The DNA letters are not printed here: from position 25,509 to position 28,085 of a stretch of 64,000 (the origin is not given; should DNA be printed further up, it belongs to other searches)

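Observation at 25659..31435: Four-gene signalling operon headed by a CHASE-domain kinase-like protein that lacks the phospho-acceptor histidine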

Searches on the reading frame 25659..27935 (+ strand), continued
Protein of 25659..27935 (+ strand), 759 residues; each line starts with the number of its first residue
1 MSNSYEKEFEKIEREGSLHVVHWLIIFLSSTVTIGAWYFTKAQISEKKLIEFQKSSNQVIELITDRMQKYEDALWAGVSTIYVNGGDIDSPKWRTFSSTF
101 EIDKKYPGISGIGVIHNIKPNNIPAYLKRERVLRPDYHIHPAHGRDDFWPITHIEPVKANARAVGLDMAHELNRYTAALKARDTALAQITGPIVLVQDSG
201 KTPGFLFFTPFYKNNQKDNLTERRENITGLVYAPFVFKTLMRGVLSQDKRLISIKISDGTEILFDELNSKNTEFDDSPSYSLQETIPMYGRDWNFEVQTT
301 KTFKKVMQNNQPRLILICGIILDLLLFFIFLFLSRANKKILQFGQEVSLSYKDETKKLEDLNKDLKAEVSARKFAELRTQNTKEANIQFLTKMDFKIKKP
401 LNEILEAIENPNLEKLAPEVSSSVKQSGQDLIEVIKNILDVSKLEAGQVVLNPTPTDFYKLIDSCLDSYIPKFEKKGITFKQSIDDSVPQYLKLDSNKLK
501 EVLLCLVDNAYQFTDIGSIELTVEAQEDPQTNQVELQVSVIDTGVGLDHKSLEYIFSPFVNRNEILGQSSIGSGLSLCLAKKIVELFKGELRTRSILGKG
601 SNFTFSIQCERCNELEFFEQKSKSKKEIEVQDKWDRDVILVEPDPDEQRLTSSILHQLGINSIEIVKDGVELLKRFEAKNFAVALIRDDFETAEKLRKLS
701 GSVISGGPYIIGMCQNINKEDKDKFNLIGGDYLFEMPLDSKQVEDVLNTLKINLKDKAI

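Call 28: find_homologous_proteins(query=A1, max_evalue=1e-60)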
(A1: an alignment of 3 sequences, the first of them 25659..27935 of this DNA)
Query A1 (3 sequences) (759 aa, profile of the alignment): 1039 proteins with E <= 1e-60 among 8000 candidates; the best 120 are listed.
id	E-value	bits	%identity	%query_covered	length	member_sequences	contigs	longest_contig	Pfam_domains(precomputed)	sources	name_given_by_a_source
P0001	0.0e+0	1588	100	100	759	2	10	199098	PF02518.32,PF03924.20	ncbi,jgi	ncbi:MAG: signal transduction histidine kinase/CheY-like chemotaxis protein [Bacteriovoracaceae bact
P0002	0.0e+0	1406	44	99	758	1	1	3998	PF02518.32,PF03924.20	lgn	-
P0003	3.3e-219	748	41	95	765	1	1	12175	PF02518.32,PF00512.32,PF00072.31,PF03924.20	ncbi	-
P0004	2.6e-218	745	39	99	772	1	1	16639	PF02518.32,PF00512.32,PF00072.31,PF03924.20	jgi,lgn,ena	-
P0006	5.5e-209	714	39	96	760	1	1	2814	PF02518.32,PF00512.32,PF00072.31,PF03924.20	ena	-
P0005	3.6e-208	712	39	95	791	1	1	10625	PF02518.32,PF00512.32,PF00072.31,PF03924.20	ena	-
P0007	4.2e-197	675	44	79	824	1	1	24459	PF02518.32,PF00512.32,PF00072.31,PF03924.20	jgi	jgi:signal transduction histidine kinase/DNA-binding NarL/FixJ family response regulator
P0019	1.5e-195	670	37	97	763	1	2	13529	PF02518.32,PF00512.32,PF00072.31,PF03924.20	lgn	-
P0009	3.2e-195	669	38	100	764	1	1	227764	PF02518.32,PF00512.32,PF00072.31,PF03924.20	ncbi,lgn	-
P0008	8.8e-195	667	39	98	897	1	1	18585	PF02518.32,PF00512.32,PF00072.31,PF03924.20,PF01627.29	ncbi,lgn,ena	-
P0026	2.8e-194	666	36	97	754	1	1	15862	PF02518.32,PF00512.32,PF00072.31,PF03924.20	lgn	-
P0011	6.4e-194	665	40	88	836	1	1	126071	PF02518.32,PF00512.32,PF00072.31,PF03924.20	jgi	jgi:signal transduction histidine kinase/CheY-like chemotaxis protein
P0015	9.0e-193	661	43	79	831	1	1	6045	PF02518.32,PF00512.32,PF00072.31,PF03924.20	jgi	jgi:signal transduction histidine kinase/DNA-binding response OmpR family regulator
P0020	5.1e-191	655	43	79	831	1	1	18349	PF02518.32,PF00512.32,PF00072.31,PF03924.20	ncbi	-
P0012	6.9e-191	655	40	88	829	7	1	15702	PF02518.32,PF00512.32,PF00072.31,PF03924.20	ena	-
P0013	1.4e-189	650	40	87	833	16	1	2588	PF02518.32,PF00512.32,PF00072.31,PF03924.20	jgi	-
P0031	5.9e-189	648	35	97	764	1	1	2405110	PF02518.32,PF00512.32,PF00072.31,PF03924.20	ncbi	-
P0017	2.6e-188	646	37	99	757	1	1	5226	PF02518.32,PF00512.32,PF00072.31,PF03924.20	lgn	-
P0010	3.9e-187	642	39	97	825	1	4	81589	PF02518.32,PF00512.32,PF00072.31,PF03924.20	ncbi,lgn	-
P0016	1.5e-185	637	40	87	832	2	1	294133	PF02518.32,PF00512.32,PF00072.31,PF03924.20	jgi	-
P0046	3.2e-185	636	35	97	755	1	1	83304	PF02518.32,PF00512.32,PF00072.31,PF03924.20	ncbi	-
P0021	1.0e-184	634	36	99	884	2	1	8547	PF02518.32,PF00512.32,PF00072.31,PF03924.20,PF01627.29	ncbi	-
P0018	1.5e-184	634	40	87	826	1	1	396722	PF02518.32,PF00512.32,PF00072.31,PF03924.20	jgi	jgi:signal transduction histidine kinase/CheY-like chemotaxis protein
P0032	2.6e-184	633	37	97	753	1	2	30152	PF02518.32,PF00512.32,PF00072.31,PF03924.20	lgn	-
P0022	5.4e-184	632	42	79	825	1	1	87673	PF02518.32,PF00512.32,PF00072.31,PF03924.20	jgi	jgi:signal transduction histidine kinase/DNA-binding NarL/FixJ family response regulator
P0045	5.8e-184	632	34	97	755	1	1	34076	PF02518.32,PF00512.32,PF00072.31,PF03924.20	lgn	-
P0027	1.4e-183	630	45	54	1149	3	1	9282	PF13426.14,PF13188.14,PF08448.17,PF02518.32,PF00512.32,PF00989.32,PF00072.31,PF03924.20,PF01627.29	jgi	-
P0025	1.6e-183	630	41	79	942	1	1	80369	PF02518.32,PF00512.32,PF00072.31,PF03924.20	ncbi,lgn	-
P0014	1.7e-182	627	37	95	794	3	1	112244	PF02518.32,PF00512.32,PF00072.31,PF03924.20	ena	-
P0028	9.8e-182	624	36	97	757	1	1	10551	PF02518.32,PF00512.32,PF13589.13,PF00072.31,PF03924.20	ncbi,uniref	ncbi:CHASE domain-containing protein [Halobacteriovorax sp.]|uniref:CHASE domain-containing protein 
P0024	1.0e-181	624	36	96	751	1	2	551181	PF02518.32,PF00512.32,PF00072.31,PF03924.20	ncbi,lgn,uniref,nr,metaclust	ncbi:CHASE domain-containing protein [Bacteriovorax sp. Seq25_V]|uniref:CHASE domain-containing prot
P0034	3.8e-180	619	34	96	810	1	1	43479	PF02518.32,PF00512.32,PF00072.31,PF03924.20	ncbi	-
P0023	4.3e-180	619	36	97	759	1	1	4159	PF02518.32,PF00512.32,PF00072.31,PF03924.20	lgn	-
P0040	2.3e-178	613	37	97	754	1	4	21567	PF02518.32,PF00512.32,PF13589.13,PF00072.31,PF03924.20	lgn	-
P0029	8.7e-178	611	48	46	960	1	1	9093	PF13426.14,PF08448.17,PF02518.32,PF00512.32,PF00989.32,PF00072.31,PF03924.20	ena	-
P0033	1.1e-177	611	37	97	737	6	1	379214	PF02518.32,PF00512.32,PF00072.31,PF03924.20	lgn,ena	-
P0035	3.0e-177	609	36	97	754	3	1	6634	PF02518.32,PF00512.32,PF00072.31,PF03924.20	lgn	-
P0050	3.6e-176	606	34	98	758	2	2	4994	PF02518.32,PF00512.32,PF00072.31,PF03924.20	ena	-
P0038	4.0e-176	606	48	46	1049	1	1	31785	PF13426.14,PF13188.14,PF24820.2,PF08448.17,PF02518.32,PF00512.32,PF00989.32,PF00072.31,PF03924.20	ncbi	-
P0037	4.0e-176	606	35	97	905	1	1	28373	PF02518.32,PF00512.32,PF00072.31,PF03924.20,PF01627.29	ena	-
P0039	4.9e-176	605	39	79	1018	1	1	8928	PF02518.32,PF00512.32,PF00072.31,PF03924.20,PF01627.29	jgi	jgi:signal transduction histidine kinase/DNA-binding response OmpR family regulator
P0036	1.6e-174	600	35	95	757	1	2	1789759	PF02518.32,PF00512.32,PF13589.13,PF00072.31,PF03924.20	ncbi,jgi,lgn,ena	-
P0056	1.0e-172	594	36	90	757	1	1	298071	PF02518.32,PF00512.32,PF00072.31,PF03924.20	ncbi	-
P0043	1.2e-172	594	40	78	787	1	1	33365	PF02518.32,PF00512.32,PF00072.31,PF03924.20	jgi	jgi:signal transduction histidine kinase/ActR/RegA family two-component response regulator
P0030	1.5e-172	594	38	94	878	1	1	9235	PF02518.32,PF00512.32,PF00072.31,PF03924.20,PF01627.29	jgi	jgi:signal transduction histidine kinase/DNA-binding NarL/FixJ family response regulator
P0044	1.0e-171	591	40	80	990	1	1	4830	PF02518.32,PF00512.32,PF00072.31,PF03924.20,PF01627.29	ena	-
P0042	7.0e-171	588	34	96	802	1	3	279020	PF02518.32,PF00512.32,PF00072.31,PF03924.20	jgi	jgi:signal transduction histidine kinase/CheY-like chemotaxis protein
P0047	8.4e-171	588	40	80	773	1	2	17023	PF02518.32,PF00512.32,PF00072.31,PF03924.20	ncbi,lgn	-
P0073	1.7e-170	587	34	97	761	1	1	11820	PF02518.32,PF00512.32,PF00072.31,PF03924.20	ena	-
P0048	2.4e-170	587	38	88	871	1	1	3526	PF02518.32,PF00512.32,PF00072.31,PF03924.20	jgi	jgi:signal transduction histidine kinase/DNA-binding response OmpR family regulator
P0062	2.8e-169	583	33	97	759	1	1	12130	PF02518.32,PF00512.32,PF00072.31,PF03924.20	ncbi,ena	-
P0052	9.2e-168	578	39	76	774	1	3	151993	PF02518.32,PF00512.32,PF00072.31,PF03924.20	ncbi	-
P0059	1.4e-167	577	34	97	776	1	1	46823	PF02518.32,PF00512.32,PF00072.31,PF03924.20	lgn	-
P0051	2.5e-167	577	48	44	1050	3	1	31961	PF02518.32,PF00512.32,PF23198.2,PF00989.32,PF00072.31,PF03924.20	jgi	jgi:PAS domain S-box-containing protein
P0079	3.1e-167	576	35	90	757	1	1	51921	PF02518.32,PF00512.32,PF00072.31,PF03924.20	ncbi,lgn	ncbi:MAG: CHASE domain-containing protein [Methyloligellaceae bacterium]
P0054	1.2e-166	574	35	93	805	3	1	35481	PF02518.32,PF00512.32,PF00072.31,PF03924.20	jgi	jgi:signal transduction histidine kinase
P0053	1.6e-166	574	35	96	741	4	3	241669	PF02518.32,PF00512.32,PF00072.31,PF03924.20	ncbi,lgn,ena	-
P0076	1.2e-165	571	35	90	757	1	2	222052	PF02518.32,PF00512.32,PF00072.31,PF03924.20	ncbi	-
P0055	2.0e-165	570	35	93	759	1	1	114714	PF13581.13,PF02518.32,PF00512.32,PF00072.31,PF03924.20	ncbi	-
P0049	4.6e-165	569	41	78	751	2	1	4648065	PF02518.32,PF00512.32,PF00072.31,PF03924.20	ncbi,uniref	ncbi:CHASE domain-containing protein [Marinicellulosiphila megalodicopiae]|uniref:CHASE domain-conta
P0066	5.2e-165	569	36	89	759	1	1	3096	PF02518.32,PF00512.32,PF00072.31,PF03924.20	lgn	-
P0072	2.6e-164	567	34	96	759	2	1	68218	PF02518.32,PF00512.32,PF00072.31,PF03924.20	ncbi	-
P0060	3.0e-164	566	37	90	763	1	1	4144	PF02518.32,PF00512.32,PF00072.31,PF03924.20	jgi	jgi:signal transduction histidine kinase/CheY-like chemotaxis protein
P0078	5.5e-163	562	36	89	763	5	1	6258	PF02518.32,PF00512.32,PF00072.31,PF03924.20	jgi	-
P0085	5.3e-162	559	45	47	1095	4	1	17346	PF13426.14,PF24820.2,PF02518.32,PF00512.32,PF00989.32,PF00072.31,PF03924.20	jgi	jgi:PAS domain S-box-containing protein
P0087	3.0e-161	557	34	96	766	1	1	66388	PF02518.32,PF00512.32,PF00072.31,PF03924.20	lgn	-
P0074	1.2e-160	555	45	46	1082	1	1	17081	PF13426.14,PF13188.14,PF24820.2,PF08448.17,PF02518.32,PF00512.32,PF00989.32,PF00072.31,PF03924.20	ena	-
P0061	1.5e-160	554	39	78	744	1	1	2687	PF02518.32,PF00512.32,PF00072.31,PF03924.20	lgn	-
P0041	1.4e-159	551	41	80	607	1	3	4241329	PF02518.32,PF00512.32,PF03924.20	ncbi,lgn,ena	-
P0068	2.8e-159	550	34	96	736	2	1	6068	PF02518.32,PF00512.32,PF00072.31,PF03924.20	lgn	-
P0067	2.7e-158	547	44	45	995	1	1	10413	PF13426.14,PF13188.14,PF24820.2,PF08448.17,PF02518.32,PF00512.32,PF00989.32,PF00072.31,PF03924.20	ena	-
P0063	3.0e-158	547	38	80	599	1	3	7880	PF02518.32,PF00512.32,PF03924.20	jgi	jgi:signal transduction histidine kinase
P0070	1.7e-157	544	50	47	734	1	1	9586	PF13426.14,PF13188.14,PF24820.2,PF02518.32,PF00512.32,PF00989.32,PF03924.20,PF14501.13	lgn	-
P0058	5.8e-157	542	40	80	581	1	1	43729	PF02518.32,PF00512.32,PF03924.20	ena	-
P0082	9.7e-157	542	38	79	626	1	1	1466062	PF02518.32,PF00512.32,PF03924.20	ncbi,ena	-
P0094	1.6e-156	541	49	46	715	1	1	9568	PF13426.14,PF13188.14,PF02518.32,PF00512.32,PF00989.32,PF03924.20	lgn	-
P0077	4.6e-156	539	39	79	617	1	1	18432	PF02518.32,PF00512.32,PF03924.20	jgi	jgi:signal transduction histidine kinase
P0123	8.2e-156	539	34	96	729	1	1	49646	PF02518.32,PF00512.32,PF00072.31,PF03924.20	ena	-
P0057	9.1e-155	535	41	79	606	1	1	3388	PF02518.32,PF00512.32,PF03924.20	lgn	-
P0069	9.6e-155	535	38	79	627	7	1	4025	PF02518.32,PF00512.32,PF03924.20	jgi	jgi:signal transduction histidine kinase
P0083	4.6e-154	533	39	79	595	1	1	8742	PF02518.32,PF00512.32,PF03924.20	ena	-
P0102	7.4e-154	532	39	78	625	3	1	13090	PF02518.32,PF00512.32,PF03924.20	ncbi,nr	ncbi:MAG: CHASE domain-containing protein [Lentisphaeria bacterium]|nr:CHASE domain-containing prote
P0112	7.9e-154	532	37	80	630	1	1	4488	PF02518.32,PF00512.32,PF03924.20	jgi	jgi:signal transduction histidine kinase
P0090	9.7e-154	532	38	79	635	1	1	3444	PF02518.32,PF00512.32,PF03924.20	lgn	-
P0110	1.1e-153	531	37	79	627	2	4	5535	PF02518.32,PF00512.32,PF03924.20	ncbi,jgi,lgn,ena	-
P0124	1.2e-153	531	37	76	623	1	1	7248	PF02518.32,PF00512.32,PF03924.20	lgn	-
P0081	1.2e-153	531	38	79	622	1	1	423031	PF02518.32,PF00512.32,PF03924.20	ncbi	-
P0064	1.8e-153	531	38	79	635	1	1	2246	PF02518.32,PF00512.32,PF03924.20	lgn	-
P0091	1.9e-153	531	38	79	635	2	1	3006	PF02518.32,PF00512.32,PF03924.20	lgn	-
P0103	2.7e-153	530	39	79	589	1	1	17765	PF02518.32,PF00512.32,PF03924.20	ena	-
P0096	3.0e-153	530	38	80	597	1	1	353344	PF02518.32,PF00512.32,PF03924.20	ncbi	ncbi:MAG: CHASE domain-containing protein [Calditrichia bacterium]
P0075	3.0e-153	530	39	80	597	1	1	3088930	PF02518.32,PF00512.32,PF03924.20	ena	-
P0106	3.8e-153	530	38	80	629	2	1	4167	PF02518.32,PF00512.32,PF03924.20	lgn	-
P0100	7.6e-153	529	38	81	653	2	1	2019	PF02518.32,PF00512.32,PF03924.20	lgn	-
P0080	1.3e-152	528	50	45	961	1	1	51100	PF08447.19,PF13426.14,PF13188.14,PF08448.17,PF02518.32,PF00512.32,PF00989.32,PF03924.20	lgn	-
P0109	2.2e-152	527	37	79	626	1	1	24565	PF02518.32,PF00512.32,PF03924.20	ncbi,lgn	-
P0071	2.3e-152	527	39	80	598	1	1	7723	PF02518.32,PF00512.32,PF03924.20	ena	-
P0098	3.8e-152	526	45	61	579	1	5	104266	PF02518.32,PF00512.32,PF03924.20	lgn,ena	-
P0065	4.9e-152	526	40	80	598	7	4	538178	PF02518.32,PF00512.32,PF03924.20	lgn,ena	-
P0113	8.3e-152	525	48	47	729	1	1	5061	PF13426.14,PF13188.14,PF24820.2,PF08448.17,PF02518.32,PF00512.32,PF00989.32,PF03924.20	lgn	-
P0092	9.7e-152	525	50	47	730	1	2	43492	PF13426.14,PF02518.32,PF00512.32,PF00989.32,PF03924.20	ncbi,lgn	-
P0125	1.7e-151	524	39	79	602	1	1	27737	PF02518.32,PF00512.32,PF03924.20,PF14501.13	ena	-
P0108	1.8e-151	524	37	78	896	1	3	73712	PF02518.32,PF00512.32,PF00072.31,PF03924.20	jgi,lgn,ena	-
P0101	3.3e-151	523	49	47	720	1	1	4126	PF13426.14,PF13188.14,PF02518.32,PF00512.32,PF00989.32,PF03924.20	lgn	-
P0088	3.5e-151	523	39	79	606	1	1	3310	PF02518.32,PF00512.32,PF03924.20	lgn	-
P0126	5.7e-151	523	37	79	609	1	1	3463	PF02518.32,PF00512.32,PF03924.20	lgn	-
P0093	1.0e-150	522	37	80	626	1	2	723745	PF02518.32,PF00512.32,PF03924.20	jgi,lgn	jgi:signal transduction histidine kinase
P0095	1.1e-150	522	40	79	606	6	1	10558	PF02518.32,PF00512.32,PF03924.20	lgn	-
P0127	1.3e-150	521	37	79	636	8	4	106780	PF02518.32,PF00512.32,PF03924.20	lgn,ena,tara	tara:strand:- start:2660 stop:4570 length:1911 start_codon:yes stop_codon:yes gene_type:complete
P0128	1.6e-150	521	39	80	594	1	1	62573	PF02518.32,PF00512.32,PF03924.20,PF14501.13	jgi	jgi:signal transduction histidine kinase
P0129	4.7e-150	520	39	79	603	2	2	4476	PF02518.32,PF00512.32,PF03924.20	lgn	-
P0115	7.0e-150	519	45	47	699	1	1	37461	PF13426.14,PF02518.32,PF00512.32,PF00989.32,PF03924.20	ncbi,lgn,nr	ncbi:MAG: PAS domain S-box protein [Deltaproteobacteria bacterium]|nr:MAG: PAS domain S-box protein 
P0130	1.1e-149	518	37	80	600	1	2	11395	PF02518.32,PF00512.32,PF03924.20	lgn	-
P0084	1.3e-149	518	37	79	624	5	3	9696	PF02518.32,PF00512.32,PF03924.20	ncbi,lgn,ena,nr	ncbi:MAG: CHASE domain-containing protein [Myxococcales bacterium]|nr:CHASE domain-containing protei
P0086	1.5e-149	518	38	79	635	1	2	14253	PF02518.32,PF00512.32,PF03924.20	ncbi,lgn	-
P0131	1.6e-149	518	38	79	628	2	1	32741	PF02518.32,PF03924.20,PF14501.13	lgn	-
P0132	2.8e-149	517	33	97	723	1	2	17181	PF02518.32,PF00512.32,PF23198.2,PF00072.31,PF03924.20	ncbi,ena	-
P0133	3.3e-149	517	48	47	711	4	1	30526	PF13426.14,PF13188.14,PF24820.2,PF02518.32,PF00512.32,PF00989.32,PF03924.20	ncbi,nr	ncbi:MAG: PAS domain S-box protein [Rhodospirillaceae bacterium]|nr:PAS domain S-box protein [Rhodos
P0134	3.9e-149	516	38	80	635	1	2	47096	PF02518.32,PF00512.32,PF03924.20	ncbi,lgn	-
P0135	1.1e-148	515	32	97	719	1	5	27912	PF02518.32,PF00512.32,PF00072.31,PF03924.20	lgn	-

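Call 29: find_encoding_contigs(protein=P0003, flank=7000, max_places=2)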
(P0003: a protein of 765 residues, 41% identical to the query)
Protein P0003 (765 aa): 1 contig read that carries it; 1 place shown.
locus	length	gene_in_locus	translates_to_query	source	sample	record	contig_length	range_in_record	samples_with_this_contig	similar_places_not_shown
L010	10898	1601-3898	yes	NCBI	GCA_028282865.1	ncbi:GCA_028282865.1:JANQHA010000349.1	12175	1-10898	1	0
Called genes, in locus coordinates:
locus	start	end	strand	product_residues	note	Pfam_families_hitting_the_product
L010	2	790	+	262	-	?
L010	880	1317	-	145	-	-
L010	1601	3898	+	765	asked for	PF03924:CHASE, PF00512:HisKA, PF02518:HATPase_c, PF00072:Response_reg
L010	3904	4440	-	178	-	PF12680:SnoaL_2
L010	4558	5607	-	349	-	PF08331:QueG_DUF1730, PF13484:Fer4_16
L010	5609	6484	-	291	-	PF08501:Shikimate_dh_N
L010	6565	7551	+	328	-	PF06574:FAD_syn, PF01687:Flavokinase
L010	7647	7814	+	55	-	-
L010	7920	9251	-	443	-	-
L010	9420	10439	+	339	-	PF21694:DNA_pol3_delta_C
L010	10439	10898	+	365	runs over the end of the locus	-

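Call 30: find_encoding_contigs(protein=P0004, flank=7000, max_places=2)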
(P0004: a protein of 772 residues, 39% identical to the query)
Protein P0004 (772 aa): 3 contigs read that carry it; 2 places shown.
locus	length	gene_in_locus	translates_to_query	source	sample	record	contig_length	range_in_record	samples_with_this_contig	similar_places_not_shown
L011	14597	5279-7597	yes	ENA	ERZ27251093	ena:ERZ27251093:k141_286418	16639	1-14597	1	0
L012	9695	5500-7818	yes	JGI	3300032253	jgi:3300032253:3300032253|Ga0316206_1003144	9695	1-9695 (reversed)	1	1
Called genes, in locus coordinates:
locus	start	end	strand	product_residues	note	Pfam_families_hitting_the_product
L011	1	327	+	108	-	?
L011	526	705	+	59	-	-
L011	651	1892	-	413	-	PF13173:AAA_14, PF13401:AAA_22 (faint), PF13635:DUF4143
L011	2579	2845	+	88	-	PF12441:CopG_antitoxin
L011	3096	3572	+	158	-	-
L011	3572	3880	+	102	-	-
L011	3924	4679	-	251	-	PF01694:Rhomboid, PF08551:DUF1751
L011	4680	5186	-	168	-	PF00903:Glyoxalase, PF13468:Glyoxalase_3 (weak), PF13669:Glyoxalase_4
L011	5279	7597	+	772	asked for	PF03924:CHASE, PF00512:HisKA, PF02518:HATPase_c, PF00072:Response_reg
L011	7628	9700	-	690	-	-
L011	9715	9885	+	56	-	-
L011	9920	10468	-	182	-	PF00710:Asparaginase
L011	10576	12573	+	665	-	PF02518:HATPase_c (weak), PF13589:HATPase_c_3, PF00183:HSP90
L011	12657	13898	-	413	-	-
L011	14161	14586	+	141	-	-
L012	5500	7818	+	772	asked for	PF03924:CHASE, PF00512:HisKA, PF02518:HATPase_c, PF00072:Response_reg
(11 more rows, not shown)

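Call 31: find_encoding_contigs(protein=P0009, flank=7000, max_places=2)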
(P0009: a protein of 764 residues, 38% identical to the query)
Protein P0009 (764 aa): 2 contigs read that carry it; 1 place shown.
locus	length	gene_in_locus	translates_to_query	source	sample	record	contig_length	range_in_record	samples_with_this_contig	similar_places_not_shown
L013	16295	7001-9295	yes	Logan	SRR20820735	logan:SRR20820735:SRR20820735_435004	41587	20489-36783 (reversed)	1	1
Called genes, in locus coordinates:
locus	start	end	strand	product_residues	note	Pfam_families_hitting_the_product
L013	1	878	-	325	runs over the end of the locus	PF00579:tRNA-synt_1b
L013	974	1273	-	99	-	-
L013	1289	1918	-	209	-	PF00578:AhpC-TSA, PF08534:Redoxin, PF10417:1-cysPrx_C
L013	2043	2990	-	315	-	PF01180:DHO_dh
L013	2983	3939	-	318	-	PF10418:DHODB_Fe-S_bind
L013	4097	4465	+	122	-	-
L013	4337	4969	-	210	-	PF19610:DUF6115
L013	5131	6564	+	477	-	PF07995:GSDH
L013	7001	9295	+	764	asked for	PF03924:CHASE, PF00512:HisKA, PF02518:HATPase_c, PF00072:Response_reg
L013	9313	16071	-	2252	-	PF13620:CarboxypepD_reg (faint), PF17210:SdrD_B, PF17802:SpaA (faint), PF22904:NOMO1-like_2nd (faint), PF17210:SdrD_B, PF20615:DUF6802 (faint), PF17210:SdrD_B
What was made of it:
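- The nearest canonical relatives P0003, P0004 and P0009 are stand-alone genes (calls 29-31).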
